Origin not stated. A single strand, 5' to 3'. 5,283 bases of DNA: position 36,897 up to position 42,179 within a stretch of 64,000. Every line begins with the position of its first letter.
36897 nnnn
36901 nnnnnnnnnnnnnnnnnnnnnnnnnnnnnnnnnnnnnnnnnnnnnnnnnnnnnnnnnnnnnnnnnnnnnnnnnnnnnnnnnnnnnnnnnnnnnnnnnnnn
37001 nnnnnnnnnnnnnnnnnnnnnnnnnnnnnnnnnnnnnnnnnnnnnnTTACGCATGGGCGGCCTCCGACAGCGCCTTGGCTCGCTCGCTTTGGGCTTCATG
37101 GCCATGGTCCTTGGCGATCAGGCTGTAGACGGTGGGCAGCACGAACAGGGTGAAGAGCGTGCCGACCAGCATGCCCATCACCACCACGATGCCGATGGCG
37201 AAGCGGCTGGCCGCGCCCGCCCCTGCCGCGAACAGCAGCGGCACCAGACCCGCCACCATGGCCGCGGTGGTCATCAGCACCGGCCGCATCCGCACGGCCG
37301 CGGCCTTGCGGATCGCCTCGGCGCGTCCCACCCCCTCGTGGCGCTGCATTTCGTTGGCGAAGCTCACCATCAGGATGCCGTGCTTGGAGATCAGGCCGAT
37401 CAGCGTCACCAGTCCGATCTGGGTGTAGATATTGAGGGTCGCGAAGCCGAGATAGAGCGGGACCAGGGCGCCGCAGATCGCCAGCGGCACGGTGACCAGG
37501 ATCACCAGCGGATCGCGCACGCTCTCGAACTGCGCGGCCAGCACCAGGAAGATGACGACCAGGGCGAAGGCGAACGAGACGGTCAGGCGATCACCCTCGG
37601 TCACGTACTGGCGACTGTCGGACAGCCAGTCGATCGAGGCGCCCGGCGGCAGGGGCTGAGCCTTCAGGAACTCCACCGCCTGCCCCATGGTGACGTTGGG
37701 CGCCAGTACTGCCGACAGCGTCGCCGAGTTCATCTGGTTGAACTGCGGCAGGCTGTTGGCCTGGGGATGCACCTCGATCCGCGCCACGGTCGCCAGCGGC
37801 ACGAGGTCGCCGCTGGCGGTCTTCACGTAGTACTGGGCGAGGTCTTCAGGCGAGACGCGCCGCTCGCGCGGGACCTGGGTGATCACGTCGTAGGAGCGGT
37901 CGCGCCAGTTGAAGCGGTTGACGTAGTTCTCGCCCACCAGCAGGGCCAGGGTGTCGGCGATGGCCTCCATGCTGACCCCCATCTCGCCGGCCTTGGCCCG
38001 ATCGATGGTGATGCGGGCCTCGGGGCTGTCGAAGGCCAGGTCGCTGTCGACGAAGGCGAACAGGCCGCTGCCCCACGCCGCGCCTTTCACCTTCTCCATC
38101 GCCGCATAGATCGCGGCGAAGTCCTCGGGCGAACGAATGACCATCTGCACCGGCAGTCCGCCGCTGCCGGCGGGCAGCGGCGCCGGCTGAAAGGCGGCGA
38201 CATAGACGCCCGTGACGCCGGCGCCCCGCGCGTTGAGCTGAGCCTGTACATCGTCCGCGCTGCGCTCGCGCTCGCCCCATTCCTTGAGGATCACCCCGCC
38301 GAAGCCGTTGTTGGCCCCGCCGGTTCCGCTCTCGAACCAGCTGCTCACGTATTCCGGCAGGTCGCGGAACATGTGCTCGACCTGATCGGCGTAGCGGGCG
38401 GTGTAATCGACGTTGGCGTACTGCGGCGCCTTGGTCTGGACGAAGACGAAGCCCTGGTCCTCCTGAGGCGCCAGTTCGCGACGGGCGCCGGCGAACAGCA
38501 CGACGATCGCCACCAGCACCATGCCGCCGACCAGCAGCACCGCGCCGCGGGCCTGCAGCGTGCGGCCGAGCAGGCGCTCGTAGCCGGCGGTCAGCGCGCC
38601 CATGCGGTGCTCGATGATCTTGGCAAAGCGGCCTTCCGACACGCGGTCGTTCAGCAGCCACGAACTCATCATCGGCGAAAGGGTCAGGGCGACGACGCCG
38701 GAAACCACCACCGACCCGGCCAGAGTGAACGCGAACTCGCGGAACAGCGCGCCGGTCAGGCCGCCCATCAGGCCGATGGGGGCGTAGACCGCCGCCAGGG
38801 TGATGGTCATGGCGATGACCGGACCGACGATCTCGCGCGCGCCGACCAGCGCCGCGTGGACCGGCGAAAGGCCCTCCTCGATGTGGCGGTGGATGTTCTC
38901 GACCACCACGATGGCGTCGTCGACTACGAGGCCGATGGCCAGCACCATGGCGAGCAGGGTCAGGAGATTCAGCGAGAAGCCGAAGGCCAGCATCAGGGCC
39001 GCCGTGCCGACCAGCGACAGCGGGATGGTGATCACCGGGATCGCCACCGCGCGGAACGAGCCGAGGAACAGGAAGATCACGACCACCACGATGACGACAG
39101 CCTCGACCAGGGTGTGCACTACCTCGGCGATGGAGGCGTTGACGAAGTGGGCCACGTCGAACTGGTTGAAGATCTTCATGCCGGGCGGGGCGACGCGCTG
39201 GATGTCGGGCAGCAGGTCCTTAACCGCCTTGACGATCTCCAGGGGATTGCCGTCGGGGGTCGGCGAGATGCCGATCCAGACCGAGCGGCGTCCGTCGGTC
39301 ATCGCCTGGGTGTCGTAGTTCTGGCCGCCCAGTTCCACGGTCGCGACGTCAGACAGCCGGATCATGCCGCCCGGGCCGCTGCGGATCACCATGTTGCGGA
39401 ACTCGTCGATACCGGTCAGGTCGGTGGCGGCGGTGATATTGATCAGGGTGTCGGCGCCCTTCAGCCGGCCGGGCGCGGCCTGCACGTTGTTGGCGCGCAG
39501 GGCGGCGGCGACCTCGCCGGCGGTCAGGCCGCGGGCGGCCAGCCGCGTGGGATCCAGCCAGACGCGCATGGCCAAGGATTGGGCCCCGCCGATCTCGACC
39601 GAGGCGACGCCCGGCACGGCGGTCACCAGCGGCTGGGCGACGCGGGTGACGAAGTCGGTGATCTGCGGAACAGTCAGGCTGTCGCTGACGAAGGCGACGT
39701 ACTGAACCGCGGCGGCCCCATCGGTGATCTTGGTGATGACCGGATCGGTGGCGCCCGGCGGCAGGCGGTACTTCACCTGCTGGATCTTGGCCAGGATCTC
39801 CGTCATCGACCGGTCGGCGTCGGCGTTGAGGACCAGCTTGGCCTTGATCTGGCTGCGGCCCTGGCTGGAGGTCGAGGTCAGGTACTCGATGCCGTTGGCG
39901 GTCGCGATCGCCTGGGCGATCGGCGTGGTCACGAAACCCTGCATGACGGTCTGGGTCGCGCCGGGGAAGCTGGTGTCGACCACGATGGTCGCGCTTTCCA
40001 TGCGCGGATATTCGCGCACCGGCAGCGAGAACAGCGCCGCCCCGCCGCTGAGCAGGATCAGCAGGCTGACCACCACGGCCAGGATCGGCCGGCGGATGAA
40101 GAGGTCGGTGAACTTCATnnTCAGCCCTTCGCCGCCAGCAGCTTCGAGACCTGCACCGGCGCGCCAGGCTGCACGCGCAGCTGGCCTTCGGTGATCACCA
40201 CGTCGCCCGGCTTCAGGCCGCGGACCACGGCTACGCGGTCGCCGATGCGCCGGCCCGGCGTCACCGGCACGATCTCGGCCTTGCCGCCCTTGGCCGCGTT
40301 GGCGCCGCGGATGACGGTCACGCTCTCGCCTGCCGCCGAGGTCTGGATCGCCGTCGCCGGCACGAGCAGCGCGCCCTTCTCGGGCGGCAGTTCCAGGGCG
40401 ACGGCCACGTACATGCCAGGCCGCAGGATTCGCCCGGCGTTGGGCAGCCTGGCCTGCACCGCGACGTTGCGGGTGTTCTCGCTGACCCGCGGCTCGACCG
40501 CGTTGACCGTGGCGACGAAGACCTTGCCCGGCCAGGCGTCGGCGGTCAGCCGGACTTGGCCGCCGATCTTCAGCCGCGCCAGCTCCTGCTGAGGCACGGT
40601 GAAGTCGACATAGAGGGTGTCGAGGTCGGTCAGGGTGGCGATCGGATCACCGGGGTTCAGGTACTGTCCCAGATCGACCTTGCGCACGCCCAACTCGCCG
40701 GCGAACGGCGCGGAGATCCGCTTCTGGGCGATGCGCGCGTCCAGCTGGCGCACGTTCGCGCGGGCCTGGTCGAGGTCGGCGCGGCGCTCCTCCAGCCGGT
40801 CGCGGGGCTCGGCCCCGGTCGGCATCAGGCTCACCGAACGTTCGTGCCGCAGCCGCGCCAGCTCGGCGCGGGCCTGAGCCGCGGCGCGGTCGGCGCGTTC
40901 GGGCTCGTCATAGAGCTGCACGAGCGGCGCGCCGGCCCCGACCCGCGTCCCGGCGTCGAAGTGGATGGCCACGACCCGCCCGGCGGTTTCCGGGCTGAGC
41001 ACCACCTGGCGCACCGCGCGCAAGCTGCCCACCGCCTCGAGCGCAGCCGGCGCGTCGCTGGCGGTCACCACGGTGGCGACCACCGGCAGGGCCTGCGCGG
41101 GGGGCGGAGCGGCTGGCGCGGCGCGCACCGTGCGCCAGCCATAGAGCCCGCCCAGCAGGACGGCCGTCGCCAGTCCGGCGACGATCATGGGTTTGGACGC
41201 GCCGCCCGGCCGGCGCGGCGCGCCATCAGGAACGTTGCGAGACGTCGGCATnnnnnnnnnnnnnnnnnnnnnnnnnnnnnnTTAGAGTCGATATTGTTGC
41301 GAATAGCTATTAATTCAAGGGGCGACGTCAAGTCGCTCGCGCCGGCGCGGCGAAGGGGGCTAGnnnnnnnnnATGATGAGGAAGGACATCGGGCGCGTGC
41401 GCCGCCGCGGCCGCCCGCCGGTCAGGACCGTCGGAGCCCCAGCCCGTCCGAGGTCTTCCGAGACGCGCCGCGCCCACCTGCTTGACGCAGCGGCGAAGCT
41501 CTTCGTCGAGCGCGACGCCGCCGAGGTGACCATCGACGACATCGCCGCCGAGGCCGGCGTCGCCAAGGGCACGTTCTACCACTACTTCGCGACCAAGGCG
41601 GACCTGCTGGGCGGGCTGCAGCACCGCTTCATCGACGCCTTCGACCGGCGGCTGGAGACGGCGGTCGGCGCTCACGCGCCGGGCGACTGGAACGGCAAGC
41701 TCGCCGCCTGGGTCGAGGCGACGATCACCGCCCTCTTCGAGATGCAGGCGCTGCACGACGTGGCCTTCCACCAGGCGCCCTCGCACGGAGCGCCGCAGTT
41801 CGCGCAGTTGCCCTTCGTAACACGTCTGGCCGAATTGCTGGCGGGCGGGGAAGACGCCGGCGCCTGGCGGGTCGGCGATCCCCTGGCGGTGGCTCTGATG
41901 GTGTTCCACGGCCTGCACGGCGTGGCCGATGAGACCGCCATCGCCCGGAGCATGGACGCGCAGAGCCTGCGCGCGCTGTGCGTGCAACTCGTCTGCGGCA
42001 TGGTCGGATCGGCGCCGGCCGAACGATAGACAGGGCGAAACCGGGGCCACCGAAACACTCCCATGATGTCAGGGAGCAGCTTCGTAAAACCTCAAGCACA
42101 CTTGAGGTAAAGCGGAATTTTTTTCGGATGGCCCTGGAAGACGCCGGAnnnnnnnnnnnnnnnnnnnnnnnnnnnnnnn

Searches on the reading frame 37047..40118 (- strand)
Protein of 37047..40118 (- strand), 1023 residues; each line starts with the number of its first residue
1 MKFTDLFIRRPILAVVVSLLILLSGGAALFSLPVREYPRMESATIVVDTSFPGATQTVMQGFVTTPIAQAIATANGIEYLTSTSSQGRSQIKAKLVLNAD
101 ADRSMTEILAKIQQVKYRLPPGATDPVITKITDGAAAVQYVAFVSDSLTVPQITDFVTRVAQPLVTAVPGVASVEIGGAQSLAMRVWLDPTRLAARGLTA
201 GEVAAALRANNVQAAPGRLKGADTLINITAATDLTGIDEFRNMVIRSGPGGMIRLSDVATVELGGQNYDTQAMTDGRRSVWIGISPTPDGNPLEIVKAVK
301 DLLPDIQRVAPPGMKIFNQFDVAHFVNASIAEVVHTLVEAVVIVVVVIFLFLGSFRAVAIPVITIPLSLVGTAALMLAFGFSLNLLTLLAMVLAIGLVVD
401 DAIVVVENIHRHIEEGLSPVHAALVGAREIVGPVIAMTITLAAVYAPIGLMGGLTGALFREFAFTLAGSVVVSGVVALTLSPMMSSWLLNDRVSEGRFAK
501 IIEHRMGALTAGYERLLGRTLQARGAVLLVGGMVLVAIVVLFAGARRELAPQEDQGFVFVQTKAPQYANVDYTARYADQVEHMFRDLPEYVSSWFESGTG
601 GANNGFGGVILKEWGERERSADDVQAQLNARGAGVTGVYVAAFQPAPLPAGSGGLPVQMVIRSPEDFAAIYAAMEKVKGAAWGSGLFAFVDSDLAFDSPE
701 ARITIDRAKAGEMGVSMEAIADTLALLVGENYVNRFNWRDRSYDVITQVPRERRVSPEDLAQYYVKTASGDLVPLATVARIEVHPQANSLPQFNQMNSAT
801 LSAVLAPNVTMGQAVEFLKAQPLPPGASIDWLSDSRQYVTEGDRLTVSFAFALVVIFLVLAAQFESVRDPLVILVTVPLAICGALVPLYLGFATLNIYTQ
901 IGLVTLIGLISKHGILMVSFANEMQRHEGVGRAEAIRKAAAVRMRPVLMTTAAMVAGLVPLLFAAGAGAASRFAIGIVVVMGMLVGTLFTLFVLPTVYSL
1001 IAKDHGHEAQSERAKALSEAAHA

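Call 80: search_protein_families(library=pfam, proteins=[window:37047-40118:-], max_evalue=0.00001)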
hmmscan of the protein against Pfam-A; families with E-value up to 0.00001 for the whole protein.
window:37047-40118:- (1023 aa): 2 families
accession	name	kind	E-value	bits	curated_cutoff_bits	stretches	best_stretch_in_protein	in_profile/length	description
PF00873.25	ACR_tran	-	5.9e-266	885.4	28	1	4-1001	2-1020/1021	AcrB/AcrD/AcrF family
PF03176.21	MMPL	-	1.8e-13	50.6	20.5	2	334-483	146-297/333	MMPL family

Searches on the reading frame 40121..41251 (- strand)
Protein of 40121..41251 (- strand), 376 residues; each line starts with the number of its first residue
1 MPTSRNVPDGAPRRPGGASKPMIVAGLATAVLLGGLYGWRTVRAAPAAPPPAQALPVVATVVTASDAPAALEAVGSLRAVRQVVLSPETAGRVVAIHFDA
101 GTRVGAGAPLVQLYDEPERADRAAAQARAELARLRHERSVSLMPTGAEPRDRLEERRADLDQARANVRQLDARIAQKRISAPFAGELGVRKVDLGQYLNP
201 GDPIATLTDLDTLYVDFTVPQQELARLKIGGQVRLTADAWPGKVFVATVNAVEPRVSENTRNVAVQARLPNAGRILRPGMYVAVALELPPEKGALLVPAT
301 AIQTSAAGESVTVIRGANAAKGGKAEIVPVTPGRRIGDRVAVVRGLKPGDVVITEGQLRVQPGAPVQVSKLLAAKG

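Call 80: search_protein_families(library=pfam, proteins=[window:40121-41251:-], max_evalue=0.00001)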
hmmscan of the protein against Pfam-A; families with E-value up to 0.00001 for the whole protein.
window:40121-41251:- (376 aa): 2 families
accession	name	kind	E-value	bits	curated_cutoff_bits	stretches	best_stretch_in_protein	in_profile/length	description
PF16576.10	HlyD_D23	-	8.8e-29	100.8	30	1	81-282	18-214/214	Barrel-sandwich domain of CusB or HlyD membrane-fusion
PF13437.12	HlyD_3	-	1.1e-16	61.9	22.2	1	179-279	2-106/106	HlyD family secretion protein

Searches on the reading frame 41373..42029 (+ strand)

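Call 80: search_protein_families(library=pfam, proteins=[window:41373-42029:+], max_evalue=0.00001)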
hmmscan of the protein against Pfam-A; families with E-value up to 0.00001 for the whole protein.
window:41373-42029:+ (218 aa): 1 family
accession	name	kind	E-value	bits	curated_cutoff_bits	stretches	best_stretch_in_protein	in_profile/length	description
PF00440.29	TetR_N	-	4.9e-17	61.9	24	1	36-79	1-44/47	Bacterial regulatory proteins, tetR family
